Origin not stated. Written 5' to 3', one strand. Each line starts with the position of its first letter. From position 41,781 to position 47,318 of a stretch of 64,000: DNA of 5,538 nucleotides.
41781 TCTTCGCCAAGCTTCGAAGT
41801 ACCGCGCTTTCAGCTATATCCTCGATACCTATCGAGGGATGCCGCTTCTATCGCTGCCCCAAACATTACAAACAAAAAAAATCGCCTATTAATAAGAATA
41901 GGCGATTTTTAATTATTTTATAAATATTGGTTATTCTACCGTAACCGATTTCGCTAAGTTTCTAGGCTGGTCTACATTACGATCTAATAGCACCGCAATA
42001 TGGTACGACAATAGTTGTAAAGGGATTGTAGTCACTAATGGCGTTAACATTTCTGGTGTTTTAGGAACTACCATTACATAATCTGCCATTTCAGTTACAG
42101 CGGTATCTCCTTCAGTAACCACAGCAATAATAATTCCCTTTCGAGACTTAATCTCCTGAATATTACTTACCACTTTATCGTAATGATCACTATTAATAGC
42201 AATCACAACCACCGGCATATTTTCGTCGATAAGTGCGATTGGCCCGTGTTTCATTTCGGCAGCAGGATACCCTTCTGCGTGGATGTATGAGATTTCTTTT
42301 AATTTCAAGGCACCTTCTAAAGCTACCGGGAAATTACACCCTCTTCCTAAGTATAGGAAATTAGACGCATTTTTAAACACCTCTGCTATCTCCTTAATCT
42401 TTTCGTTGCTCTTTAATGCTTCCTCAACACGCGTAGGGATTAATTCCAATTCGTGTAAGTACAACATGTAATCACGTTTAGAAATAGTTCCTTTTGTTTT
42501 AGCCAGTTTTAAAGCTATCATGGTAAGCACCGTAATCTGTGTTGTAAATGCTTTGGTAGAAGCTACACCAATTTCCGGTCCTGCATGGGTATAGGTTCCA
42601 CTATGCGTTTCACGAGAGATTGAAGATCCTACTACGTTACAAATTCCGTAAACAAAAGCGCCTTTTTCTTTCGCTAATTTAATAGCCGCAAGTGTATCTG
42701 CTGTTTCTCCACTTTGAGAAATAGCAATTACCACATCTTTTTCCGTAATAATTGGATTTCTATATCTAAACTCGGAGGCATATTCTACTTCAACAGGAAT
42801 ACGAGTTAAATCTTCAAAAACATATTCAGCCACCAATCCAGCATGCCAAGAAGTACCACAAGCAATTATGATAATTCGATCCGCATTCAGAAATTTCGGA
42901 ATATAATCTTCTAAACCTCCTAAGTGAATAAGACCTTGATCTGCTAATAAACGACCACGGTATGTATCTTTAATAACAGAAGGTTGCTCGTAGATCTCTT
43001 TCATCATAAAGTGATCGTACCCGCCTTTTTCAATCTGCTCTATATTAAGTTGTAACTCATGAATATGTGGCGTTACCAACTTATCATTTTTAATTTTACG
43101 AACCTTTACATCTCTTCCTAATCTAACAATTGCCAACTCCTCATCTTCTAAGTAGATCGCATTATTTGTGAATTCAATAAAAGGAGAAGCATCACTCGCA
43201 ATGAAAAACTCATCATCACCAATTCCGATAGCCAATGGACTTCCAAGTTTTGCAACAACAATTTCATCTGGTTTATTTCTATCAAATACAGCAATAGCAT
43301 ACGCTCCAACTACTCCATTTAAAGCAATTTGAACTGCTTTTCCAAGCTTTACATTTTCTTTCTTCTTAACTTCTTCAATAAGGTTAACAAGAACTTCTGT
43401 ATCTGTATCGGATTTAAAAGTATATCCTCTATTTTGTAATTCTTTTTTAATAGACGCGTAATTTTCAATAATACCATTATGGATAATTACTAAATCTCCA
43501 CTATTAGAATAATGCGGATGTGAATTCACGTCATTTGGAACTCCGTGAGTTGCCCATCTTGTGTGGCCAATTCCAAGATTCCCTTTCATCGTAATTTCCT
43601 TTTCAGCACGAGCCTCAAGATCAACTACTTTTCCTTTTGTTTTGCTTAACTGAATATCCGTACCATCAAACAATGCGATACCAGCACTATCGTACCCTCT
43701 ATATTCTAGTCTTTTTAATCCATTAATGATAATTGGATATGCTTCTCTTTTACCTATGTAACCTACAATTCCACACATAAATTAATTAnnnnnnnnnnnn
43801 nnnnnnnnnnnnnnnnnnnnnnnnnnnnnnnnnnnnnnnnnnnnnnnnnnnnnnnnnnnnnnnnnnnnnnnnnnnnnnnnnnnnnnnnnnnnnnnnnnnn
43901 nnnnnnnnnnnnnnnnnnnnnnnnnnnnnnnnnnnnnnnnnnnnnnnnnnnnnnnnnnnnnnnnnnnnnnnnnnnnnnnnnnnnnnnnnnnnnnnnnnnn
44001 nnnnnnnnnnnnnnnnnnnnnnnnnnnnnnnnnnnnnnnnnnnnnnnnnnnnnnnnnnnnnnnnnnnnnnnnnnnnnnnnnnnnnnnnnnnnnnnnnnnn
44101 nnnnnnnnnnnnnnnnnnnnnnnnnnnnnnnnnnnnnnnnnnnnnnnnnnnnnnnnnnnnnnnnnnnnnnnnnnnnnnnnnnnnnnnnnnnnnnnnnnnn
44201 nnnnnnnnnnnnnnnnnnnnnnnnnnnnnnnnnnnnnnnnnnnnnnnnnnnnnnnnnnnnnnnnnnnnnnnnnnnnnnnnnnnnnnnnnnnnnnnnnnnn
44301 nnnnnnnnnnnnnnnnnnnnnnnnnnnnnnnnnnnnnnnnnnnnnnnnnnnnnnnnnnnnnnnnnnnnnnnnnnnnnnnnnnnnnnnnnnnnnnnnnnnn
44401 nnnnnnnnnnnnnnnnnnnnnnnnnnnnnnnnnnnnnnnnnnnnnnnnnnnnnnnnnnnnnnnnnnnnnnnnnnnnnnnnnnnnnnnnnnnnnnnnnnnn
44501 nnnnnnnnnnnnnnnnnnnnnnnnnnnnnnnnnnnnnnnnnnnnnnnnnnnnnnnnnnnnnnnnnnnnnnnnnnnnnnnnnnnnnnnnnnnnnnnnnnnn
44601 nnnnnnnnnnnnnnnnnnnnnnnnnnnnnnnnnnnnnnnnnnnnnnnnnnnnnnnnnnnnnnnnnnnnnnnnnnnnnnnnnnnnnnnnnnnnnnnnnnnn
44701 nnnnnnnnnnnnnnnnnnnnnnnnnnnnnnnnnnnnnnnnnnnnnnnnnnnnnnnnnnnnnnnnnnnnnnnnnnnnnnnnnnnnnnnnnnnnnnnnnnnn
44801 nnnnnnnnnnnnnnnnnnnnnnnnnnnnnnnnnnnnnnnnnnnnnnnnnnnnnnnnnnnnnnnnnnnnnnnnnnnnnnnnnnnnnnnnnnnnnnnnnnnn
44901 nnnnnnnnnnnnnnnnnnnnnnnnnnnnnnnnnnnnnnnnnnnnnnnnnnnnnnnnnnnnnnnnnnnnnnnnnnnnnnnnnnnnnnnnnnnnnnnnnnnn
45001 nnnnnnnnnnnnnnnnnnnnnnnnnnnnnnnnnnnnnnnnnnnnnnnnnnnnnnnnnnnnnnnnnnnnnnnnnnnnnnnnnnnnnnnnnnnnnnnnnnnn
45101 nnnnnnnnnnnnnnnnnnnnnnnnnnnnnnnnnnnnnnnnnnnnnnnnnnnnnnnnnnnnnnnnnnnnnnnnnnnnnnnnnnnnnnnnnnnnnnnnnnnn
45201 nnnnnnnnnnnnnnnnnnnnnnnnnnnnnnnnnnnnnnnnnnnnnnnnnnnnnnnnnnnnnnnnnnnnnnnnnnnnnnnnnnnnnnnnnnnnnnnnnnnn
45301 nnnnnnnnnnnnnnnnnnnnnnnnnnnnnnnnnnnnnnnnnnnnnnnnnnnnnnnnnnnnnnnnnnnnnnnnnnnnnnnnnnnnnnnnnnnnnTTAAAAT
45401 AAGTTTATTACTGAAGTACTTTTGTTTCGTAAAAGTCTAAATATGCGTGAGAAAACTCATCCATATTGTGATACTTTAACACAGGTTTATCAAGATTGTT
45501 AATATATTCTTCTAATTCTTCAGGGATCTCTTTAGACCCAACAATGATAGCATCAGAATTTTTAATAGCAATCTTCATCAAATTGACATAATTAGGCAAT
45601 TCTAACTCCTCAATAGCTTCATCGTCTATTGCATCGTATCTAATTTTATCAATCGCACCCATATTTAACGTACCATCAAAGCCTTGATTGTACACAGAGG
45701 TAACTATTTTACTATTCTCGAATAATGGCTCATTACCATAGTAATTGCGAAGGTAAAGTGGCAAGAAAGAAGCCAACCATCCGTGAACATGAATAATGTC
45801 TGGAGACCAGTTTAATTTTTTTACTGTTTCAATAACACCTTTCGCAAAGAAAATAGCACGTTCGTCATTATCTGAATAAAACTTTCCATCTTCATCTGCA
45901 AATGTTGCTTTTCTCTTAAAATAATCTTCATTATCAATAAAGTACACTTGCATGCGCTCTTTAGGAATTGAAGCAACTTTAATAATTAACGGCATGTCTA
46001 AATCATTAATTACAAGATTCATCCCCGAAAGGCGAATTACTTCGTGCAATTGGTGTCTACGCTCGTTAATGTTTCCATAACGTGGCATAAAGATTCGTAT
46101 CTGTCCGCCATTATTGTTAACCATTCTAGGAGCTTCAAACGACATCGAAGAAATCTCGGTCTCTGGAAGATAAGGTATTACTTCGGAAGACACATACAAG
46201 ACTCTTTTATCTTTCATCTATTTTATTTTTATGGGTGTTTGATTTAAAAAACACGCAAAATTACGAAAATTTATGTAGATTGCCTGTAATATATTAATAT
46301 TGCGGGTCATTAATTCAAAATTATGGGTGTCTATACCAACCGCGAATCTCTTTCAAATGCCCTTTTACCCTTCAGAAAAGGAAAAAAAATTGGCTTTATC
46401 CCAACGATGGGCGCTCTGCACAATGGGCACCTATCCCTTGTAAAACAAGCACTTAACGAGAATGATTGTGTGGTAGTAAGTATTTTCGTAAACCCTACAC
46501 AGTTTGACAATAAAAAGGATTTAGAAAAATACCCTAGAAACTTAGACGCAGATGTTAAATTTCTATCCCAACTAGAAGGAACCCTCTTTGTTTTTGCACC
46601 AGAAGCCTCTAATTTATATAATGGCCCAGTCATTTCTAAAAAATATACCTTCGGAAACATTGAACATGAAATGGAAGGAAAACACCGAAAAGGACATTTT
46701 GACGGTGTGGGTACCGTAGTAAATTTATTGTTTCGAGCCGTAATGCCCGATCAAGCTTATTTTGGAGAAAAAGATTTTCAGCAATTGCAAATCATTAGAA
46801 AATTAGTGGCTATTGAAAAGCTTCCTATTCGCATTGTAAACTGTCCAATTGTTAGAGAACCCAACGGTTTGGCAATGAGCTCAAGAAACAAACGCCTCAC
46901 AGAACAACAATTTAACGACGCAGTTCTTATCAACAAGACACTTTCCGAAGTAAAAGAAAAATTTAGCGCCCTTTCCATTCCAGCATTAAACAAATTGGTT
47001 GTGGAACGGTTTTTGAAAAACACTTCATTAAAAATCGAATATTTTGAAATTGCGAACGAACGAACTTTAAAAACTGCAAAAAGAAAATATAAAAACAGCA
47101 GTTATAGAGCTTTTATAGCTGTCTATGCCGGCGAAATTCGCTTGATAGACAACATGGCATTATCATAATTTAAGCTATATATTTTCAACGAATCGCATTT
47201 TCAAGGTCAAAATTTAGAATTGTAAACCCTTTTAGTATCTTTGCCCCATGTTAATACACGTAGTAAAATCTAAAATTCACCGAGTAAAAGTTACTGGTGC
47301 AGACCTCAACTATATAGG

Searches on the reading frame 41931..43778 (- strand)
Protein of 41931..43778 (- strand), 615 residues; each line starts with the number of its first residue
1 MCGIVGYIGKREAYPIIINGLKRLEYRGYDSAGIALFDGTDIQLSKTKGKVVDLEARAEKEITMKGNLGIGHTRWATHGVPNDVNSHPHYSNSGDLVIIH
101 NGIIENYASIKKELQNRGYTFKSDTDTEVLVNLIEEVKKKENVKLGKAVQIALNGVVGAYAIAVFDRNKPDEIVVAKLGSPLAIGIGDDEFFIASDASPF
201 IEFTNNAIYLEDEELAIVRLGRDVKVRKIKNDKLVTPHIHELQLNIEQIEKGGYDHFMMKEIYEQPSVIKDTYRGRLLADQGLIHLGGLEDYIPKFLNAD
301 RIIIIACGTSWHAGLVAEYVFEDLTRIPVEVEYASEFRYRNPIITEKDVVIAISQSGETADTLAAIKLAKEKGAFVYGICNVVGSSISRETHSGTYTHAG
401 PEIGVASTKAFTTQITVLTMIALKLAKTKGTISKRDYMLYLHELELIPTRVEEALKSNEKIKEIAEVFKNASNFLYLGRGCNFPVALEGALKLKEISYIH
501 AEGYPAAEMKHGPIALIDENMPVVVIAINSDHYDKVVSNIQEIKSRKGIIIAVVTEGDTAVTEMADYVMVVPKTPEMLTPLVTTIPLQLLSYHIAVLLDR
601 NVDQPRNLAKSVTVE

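Call 95: search_protein_families(library=pfam, proteins=[window:41931-43778:-], max_evalue=0.0001)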
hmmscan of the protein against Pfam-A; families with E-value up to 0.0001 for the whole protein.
window:41931-43778:- (615 aa): 5 families
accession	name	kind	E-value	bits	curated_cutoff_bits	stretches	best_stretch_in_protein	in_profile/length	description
PF01380.27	SIS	-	4.5e-63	211.3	25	2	296-423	2-130/131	SIS domain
PF13522.11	GATase_6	-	6.7e-23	81.6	27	1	60-196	4-130/130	Glutamine amidotransferase domain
PF13537.11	GATase_7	-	3.3e-15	56.6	25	1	84-198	11-119/123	Glutamine amidotransferase domain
PF13230.11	GATase_4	-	2.6e-05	23.7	23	1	30-142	34-146/272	Glutamine amidotransferases class-II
PF13580.11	SIS_2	-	2.8e-05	24.6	27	0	332-379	90-136/138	SIS domain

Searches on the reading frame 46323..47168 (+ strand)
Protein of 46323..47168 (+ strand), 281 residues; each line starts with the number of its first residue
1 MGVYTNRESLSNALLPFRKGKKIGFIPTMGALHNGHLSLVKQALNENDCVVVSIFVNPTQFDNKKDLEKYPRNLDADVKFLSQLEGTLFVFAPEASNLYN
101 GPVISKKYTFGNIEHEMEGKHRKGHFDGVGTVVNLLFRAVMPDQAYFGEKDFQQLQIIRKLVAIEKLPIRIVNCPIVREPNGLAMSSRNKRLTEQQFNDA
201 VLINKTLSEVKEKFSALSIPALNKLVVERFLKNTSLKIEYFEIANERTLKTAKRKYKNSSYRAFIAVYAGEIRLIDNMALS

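Call 96: search_protein_families(library=pfam, proteins=[window:46323-47168:+], max_evalue=0.0001)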
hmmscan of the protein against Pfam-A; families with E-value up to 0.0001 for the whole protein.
window:46323-47168:+ (281 aa): 1 family
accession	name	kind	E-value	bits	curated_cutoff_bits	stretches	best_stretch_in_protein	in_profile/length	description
PF02569.21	Pantoate_ligase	-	2.7e-91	305.9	20.7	1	6-278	5-267/268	Pantoate-beta-alanine ligase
